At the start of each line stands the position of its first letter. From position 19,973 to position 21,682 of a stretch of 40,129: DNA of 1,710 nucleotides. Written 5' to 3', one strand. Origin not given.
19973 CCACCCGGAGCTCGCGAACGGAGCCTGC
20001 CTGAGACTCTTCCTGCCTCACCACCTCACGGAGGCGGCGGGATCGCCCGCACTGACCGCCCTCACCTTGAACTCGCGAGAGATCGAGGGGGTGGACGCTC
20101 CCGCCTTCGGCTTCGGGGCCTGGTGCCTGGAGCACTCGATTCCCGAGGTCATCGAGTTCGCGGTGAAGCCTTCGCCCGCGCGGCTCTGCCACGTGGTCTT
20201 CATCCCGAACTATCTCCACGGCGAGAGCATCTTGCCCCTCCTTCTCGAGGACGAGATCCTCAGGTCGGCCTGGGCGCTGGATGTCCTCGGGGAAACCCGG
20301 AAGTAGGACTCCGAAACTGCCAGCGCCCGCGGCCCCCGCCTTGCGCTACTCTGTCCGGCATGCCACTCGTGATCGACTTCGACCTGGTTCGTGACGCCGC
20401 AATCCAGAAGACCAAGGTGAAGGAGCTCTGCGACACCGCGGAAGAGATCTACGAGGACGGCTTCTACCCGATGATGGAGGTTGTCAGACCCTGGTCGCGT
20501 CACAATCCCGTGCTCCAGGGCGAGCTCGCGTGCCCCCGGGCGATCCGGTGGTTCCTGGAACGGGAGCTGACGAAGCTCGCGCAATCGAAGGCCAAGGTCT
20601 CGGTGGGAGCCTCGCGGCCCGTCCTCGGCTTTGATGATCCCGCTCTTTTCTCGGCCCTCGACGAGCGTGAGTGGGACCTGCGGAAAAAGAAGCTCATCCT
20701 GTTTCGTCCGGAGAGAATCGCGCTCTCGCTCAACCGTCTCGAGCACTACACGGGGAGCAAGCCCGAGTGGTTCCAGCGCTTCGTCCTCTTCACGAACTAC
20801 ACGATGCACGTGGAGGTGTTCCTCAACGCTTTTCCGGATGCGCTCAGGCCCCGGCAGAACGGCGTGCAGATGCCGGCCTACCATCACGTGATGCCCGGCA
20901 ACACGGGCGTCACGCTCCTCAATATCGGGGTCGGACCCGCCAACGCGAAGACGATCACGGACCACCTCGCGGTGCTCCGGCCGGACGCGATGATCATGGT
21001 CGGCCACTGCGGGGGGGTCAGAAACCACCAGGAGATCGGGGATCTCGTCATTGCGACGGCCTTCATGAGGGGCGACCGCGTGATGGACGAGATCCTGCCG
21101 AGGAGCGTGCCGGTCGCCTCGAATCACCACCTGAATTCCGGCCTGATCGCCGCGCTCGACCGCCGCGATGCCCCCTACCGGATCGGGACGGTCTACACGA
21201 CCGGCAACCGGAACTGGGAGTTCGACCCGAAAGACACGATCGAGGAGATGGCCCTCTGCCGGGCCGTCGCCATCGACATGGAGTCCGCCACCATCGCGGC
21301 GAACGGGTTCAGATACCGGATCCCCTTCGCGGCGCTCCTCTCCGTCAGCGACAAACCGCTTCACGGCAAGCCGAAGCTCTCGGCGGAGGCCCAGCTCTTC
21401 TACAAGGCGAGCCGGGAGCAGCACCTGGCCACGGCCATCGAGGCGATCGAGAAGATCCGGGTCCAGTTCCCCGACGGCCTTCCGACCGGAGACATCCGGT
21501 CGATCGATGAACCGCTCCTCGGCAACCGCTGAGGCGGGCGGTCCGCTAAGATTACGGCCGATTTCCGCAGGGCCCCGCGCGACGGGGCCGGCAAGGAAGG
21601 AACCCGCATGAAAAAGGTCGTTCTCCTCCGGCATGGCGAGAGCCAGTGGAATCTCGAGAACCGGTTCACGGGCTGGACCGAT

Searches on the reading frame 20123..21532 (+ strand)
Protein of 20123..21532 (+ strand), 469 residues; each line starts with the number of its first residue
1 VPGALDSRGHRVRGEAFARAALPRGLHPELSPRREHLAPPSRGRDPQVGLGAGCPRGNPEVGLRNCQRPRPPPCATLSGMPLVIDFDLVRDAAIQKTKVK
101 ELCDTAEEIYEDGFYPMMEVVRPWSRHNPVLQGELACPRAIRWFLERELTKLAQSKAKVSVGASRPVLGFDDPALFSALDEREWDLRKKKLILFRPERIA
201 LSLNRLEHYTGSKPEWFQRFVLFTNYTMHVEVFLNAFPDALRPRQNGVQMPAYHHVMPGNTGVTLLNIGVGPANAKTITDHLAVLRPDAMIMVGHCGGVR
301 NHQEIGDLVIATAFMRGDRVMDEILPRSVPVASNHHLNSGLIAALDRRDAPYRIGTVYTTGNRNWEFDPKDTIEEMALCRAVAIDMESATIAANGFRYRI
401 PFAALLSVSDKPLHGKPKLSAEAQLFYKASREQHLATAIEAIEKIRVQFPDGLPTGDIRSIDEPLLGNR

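Call 3: search_protein_families(library=pfam, proteins=[window:20123-21532:+], max_evalue=0.1)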
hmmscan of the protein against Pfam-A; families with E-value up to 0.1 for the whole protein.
window:20123-21532:+ (469 aa): 1 family
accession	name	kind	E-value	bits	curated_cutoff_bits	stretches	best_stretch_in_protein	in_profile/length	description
PF01048.26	PNP_UDP_1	-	2.2e-24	86.6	25.1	1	259-440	40-230/233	Phosphorylase superfamily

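Call 4: search_protein_families(library=ncbifam, proteins=[window:20123-21532:+], max_evalue=0.1)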
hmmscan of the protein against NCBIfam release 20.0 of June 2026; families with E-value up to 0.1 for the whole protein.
window:20123-21532:+ (469 aa): 18 families
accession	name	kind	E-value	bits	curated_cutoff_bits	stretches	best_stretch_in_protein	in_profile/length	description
NF006142.0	PRK08292.1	equivalog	1.9e-101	340.4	307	2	246-464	263-489/492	AMP nucleosidase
TIGR01717.1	AMP-nucleosdse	equivalog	9.1e-94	314.9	364.7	2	248-464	250-475/478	AMP nucleosidase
NF005500.0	PRK07115.1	equivalog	1.3e-49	168.8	264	1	202-446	11-248/261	AMP nucleosidase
TIGR01721.1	AMN-like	hypoth_equivalog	1.9e-44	151.8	307.2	1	203-447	8-247/269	AMP nucleosidase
TIGR03468.1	HpnG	hypoth_equivalog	3.5e-12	46.3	187.1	1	260-419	19-165/212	hopanoid-associated phosphorylase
NF004079.0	PRK05584.1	equivalog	1.4e-11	44.4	169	1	248-411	28-199/232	5'-methylthioadenosine/adenosylhomocysteine nucleosidase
TIGR03664.1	fut_nucase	equivalog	1.2e-08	34.9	124.7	1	255-318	29-93/228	futalosine hydrolase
NF004489.0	PRK05819.1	subfamily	2.3e-08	33.6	230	1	288-425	84-220/236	DeoD-type purine-nucleoside phosphorylase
NF009914.0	PRK13374.1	subfamily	4.7e-08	32.9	338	1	289-436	85-231/235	DeoD-type purine-nucleoside phosphorylase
TIGR00107.1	deoD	equivalog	5.6e-08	32.6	232.25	1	285-423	77-213/232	purine-nucleoside phosphorylase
TIGR01718.1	Uridine-psphlse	equivalog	1.7e-07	30.8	280.3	1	261-396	53-199/245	uridine phosphorylase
TIGR01704.1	MTA_SAH-Nsdase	equivalog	6.4e-07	29.1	73.8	1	261-313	40-93/229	5'-methylthioadenosine/S-adenosylhomocysteine nucleosidase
NF005476.0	PRK07077.1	equivalog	3.9e-05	23.1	215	1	289-421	56-182/243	phosphorylase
NF006087.0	PRK08236.1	equivalog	6.9e-05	22.6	213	1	258-316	25-86/219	futalosine hydrolase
NF008383.0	PRK11178.1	equivalog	0.00012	21.4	262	1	263-355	62-154/254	uridine phosphorylase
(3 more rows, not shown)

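Call 32: search_protein_families(library=padloc, proteins=[window:20360-21532:+], max_evalue=0.01)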
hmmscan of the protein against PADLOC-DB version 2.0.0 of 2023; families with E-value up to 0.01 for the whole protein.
window:20360-21532:+ (390 aa): 2 families
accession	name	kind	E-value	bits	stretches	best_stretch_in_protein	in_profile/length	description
PDLC04726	PDC-M60C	-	0.00021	18.3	1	202-233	218-249/407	-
PDLC00759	Effector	-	0.003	14.2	1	191-233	300-343/506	PN-superfamily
